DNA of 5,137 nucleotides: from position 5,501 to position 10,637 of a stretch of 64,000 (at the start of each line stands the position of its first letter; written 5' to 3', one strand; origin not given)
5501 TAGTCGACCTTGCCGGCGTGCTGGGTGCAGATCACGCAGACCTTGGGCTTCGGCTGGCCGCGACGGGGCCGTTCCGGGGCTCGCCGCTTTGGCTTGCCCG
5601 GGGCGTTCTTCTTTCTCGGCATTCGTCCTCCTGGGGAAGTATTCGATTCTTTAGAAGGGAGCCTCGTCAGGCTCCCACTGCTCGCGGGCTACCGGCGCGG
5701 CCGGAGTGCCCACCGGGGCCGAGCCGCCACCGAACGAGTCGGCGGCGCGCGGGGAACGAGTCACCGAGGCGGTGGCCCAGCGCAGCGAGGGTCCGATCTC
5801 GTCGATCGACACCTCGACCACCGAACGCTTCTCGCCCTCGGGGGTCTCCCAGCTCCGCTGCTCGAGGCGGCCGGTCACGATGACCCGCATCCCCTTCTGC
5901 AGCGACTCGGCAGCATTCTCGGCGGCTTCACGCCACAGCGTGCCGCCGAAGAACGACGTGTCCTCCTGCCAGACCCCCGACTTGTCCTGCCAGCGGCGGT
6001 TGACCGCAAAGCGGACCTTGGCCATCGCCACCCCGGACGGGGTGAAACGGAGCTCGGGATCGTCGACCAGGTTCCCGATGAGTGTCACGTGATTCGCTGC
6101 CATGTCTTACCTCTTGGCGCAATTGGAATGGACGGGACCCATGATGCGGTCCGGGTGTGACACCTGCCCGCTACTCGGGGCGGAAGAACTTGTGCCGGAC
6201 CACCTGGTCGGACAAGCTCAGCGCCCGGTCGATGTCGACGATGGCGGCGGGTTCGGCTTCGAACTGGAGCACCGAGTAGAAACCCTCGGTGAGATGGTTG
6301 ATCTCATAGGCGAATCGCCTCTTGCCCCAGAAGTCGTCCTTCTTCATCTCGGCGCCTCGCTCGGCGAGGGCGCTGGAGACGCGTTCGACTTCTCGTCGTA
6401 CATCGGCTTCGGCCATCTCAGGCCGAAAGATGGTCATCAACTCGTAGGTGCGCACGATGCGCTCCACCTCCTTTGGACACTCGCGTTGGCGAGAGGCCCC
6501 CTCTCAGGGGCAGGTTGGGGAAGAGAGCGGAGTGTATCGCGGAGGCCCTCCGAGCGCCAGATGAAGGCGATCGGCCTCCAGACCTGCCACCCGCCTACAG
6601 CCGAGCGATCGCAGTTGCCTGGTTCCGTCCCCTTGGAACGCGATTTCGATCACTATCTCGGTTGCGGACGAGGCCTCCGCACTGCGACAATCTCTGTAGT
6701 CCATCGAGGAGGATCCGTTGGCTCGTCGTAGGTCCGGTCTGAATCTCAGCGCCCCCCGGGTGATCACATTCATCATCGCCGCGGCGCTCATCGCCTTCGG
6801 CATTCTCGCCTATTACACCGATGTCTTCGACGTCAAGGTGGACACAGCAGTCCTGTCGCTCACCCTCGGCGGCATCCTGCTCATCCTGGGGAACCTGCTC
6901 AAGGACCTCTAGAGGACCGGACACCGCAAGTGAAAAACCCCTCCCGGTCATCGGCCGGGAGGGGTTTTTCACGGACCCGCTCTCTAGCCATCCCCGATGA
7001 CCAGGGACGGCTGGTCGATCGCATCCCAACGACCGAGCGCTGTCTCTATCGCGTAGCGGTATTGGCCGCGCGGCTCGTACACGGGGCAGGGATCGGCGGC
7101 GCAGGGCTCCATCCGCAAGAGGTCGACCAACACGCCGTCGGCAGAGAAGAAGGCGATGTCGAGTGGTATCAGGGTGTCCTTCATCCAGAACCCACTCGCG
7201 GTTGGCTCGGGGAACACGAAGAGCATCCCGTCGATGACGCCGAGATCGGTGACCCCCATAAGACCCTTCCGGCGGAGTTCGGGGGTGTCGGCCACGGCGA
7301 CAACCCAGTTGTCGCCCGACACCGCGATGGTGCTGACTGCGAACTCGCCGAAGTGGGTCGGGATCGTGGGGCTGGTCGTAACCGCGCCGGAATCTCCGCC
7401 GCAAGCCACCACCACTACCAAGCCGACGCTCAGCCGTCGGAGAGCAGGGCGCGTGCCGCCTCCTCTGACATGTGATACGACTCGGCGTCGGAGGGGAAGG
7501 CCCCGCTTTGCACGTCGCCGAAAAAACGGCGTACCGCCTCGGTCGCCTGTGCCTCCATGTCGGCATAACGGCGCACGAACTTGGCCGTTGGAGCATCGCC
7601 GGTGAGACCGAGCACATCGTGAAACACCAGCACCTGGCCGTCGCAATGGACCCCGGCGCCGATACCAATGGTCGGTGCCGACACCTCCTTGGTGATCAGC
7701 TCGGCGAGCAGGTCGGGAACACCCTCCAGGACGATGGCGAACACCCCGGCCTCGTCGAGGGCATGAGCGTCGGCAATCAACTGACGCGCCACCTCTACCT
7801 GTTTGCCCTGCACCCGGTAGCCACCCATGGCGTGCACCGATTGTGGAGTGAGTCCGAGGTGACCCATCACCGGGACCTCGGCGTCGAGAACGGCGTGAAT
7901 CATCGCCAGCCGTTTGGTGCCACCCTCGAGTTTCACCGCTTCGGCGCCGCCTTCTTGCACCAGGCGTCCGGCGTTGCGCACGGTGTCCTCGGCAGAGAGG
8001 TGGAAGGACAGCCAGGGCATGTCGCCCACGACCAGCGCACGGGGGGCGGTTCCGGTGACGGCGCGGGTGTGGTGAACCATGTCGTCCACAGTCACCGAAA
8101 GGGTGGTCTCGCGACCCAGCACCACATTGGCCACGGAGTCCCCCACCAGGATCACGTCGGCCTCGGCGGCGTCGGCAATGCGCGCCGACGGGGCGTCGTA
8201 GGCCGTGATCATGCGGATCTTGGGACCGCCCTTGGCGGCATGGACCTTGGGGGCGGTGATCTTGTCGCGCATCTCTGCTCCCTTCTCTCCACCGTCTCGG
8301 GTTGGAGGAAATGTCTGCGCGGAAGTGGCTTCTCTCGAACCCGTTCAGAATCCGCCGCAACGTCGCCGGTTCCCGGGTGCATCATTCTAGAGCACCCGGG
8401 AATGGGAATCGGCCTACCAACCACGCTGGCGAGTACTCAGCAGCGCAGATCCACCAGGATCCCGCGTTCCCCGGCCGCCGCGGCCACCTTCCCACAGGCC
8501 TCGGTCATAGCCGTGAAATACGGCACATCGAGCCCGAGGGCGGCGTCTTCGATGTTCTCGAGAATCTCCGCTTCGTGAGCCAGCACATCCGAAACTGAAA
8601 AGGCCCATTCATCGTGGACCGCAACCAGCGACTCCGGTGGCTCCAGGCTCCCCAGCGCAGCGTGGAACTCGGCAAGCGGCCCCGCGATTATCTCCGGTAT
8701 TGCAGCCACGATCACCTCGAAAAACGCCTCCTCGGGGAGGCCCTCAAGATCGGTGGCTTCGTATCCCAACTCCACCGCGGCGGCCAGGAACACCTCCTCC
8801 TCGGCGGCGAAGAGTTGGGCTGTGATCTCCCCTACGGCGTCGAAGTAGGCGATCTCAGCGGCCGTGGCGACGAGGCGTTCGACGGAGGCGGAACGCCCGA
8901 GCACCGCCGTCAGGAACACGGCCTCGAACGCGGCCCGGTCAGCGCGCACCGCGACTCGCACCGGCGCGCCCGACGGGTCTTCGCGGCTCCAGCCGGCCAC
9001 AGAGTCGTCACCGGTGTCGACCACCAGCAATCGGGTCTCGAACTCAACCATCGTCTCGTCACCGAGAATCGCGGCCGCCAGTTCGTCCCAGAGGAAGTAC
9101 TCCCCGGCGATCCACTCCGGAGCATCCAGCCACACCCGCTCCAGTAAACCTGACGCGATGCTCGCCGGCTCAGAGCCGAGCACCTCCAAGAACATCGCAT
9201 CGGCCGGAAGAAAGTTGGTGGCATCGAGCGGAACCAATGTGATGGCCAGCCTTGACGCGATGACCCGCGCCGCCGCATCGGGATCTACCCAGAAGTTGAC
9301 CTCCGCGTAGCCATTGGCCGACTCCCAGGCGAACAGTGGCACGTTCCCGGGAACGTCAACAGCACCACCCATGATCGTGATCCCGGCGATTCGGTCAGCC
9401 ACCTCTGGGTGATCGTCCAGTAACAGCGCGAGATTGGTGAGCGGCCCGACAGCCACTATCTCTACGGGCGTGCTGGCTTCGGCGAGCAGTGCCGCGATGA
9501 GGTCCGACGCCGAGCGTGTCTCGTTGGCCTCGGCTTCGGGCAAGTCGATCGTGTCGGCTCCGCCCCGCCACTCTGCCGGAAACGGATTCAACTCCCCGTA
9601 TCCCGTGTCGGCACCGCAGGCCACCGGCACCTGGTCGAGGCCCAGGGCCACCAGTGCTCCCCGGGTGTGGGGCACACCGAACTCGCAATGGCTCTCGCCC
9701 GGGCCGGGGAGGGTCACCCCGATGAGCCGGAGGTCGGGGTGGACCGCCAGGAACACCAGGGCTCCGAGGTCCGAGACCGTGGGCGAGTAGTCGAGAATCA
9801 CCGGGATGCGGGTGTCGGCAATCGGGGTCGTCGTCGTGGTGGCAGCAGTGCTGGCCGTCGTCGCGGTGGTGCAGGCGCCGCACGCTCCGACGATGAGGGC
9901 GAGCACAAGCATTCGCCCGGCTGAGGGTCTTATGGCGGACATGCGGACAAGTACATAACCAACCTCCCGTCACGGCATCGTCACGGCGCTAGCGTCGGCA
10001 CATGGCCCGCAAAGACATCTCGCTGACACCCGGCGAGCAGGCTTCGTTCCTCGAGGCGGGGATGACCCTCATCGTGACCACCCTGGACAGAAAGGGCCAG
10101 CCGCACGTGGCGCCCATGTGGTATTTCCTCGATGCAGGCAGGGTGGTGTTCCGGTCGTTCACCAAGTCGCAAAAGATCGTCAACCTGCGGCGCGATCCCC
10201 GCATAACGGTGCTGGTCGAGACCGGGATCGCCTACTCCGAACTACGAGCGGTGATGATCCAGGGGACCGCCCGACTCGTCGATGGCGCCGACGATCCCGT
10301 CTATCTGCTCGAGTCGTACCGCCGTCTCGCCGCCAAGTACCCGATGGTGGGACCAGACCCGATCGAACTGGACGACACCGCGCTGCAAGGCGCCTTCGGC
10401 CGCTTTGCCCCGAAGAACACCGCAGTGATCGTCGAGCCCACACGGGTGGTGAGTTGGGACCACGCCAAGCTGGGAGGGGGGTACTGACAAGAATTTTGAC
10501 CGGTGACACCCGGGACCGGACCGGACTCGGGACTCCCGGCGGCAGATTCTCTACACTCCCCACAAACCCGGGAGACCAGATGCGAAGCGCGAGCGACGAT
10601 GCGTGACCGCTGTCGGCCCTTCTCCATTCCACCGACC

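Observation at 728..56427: Five families of period-7 tandem arrays seen only in intergenic DNA, many abutting stop codons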

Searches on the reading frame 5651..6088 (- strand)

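Call 77: search_protein_families(library=pfam, proteins=[window:5651-6088:-], max_evalue=0.00001)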
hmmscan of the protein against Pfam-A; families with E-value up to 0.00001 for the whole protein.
window:5651-6088:- (145 aa): 1 family
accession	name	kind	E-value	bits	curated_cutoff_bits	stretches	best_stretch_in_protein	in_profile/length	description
PF00436.31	SSB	-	4.1e-29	101.1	26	1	1-98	4-101/104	Single-strand binding protein family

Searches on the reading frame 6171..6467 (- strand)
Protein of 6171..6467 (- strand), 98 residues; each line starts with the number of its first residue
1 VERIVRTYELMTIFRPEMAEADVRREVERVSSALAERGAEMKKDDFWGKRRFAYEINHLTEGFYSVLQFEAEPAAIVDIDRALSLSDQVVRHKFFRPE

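Call 77: search_protein_families(library=pfam, proteins=[window:6171-6467:-], max_evalue=0.00001)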
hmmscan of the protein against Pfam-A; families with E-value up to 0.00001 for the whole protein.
window:6171-6467:- (98 aa): 1 family
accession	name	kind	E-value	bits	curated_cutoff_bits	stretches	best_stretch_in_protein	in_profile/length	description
PF01250.22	Ribosomal_S6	-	3.4e-26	91.7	27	1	7-96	1-90/90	Ribosomal protein S6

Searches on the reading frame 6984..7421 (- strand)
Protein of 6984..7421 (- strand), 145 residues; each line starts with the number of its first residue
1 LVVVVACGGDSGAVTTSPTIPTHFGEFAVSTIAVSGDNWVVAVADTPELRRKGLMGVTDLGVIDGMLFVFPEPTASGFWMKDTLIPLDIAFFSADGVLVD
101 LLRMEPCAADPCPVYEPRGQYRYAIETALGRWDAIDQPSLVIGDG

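Call 77: search_protein_families(library=pfam, proteins=[window:6984-7421:-], max_evalue=0.00001)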
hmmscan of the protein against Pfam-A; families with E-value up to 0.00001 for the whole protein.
window:6984-7421:- (145 aa): 1 family
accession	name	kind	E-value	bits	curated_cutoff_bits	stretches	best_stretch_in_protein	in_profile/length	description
PF02643.20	DUF192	-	3e-21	75.8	27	1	41-133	3-84/96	Uncharacterized ACR, COG1430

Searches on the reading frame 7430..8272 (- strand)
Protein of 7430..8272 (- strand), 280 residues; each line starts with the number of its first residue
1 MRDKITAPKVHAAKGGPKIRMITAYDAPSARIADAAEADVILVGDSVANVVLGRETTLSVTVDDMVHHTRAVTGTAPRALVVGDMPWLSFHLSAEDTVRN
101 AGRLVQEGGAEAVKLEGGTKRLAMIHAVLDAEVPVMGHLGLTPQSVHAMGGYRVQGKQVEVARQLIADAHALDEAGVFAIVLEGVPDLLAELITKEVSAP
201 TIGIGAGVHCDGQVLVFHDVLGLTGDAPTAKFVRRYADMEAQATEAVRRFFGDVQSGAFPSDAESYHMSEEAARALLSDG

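Call 77: search_protein_families(library=pfam, proteins=[window:7430-8272:-], max_evalue=0.00001)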
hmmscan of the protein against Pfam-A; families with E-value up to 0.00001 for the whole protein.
window:7430-8272:- (280 aa): 1 family
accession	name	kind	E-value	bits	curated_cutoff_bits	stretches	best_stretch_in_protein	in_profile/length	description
PF02548.21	Pantoate_transf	-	4.1e-104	348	28.7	1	5-261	2-258/259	Ketopantoate hydroxymethyltransferase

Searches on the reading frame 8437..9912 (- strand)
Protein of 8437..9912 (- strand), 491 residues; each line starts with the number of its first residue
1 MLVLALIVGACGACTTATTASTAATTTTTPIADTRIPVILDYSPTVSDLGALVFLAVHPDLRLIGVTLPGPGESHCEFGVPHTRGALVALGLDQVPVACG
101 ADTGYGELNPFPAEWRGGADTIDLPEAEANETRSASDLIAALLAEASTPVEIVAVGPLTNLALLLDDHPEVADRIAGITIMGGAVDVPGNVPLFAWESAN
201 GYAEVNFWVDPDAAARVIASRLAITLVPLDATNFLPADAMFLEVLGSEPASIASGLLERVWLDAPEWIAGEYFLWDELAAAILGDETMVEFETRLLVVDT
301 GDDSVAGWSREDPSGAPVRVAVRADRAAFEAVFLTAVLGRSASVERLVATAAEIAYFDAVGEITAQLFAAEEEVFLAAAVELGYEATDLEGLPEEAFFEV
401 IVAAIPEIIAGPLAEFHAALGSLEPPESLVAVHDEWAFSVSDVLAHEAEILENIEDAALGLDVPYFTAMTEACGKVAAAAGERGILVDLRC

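Call 77: search_protein_families(library=pfam, proteins=[window:8437-9912:-], max_evalue=0.00001)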
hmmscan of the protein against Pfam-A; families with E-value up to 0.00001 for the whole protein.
window:8437-9912:- (491 aa): 1 family
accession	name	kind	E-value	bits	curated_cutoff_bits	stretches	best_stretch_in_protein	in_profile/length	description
PF01156.24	IU_nuc_hydro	-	1.9e-42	146.4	34.2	1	38-330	1-296/297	Inosine-uridine preferring nucleoside hydrolase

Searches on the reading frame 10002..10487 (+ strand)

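Call 77: search_protein_families(library=pfam, proteins=[window:10002-10487:+], max_evalue=0.00001)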
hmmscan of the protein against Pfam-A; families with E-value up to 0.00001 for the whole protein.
window:10002-10487:+ (161 aa): 2 families
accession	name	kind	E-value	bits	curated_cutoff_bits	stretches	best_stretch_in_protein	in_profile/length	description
PF01243.27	PNPOx_N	-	7.4e-15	55.8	28.1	1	12-107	4-90/120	Pyridoxamine 5'-phosphate oxidase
PF12900.13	Pyridox_ox_2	-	3.4e-09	37.2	27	1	16-110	8-107/140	Pyridoxamine 5'-phosphate oxidase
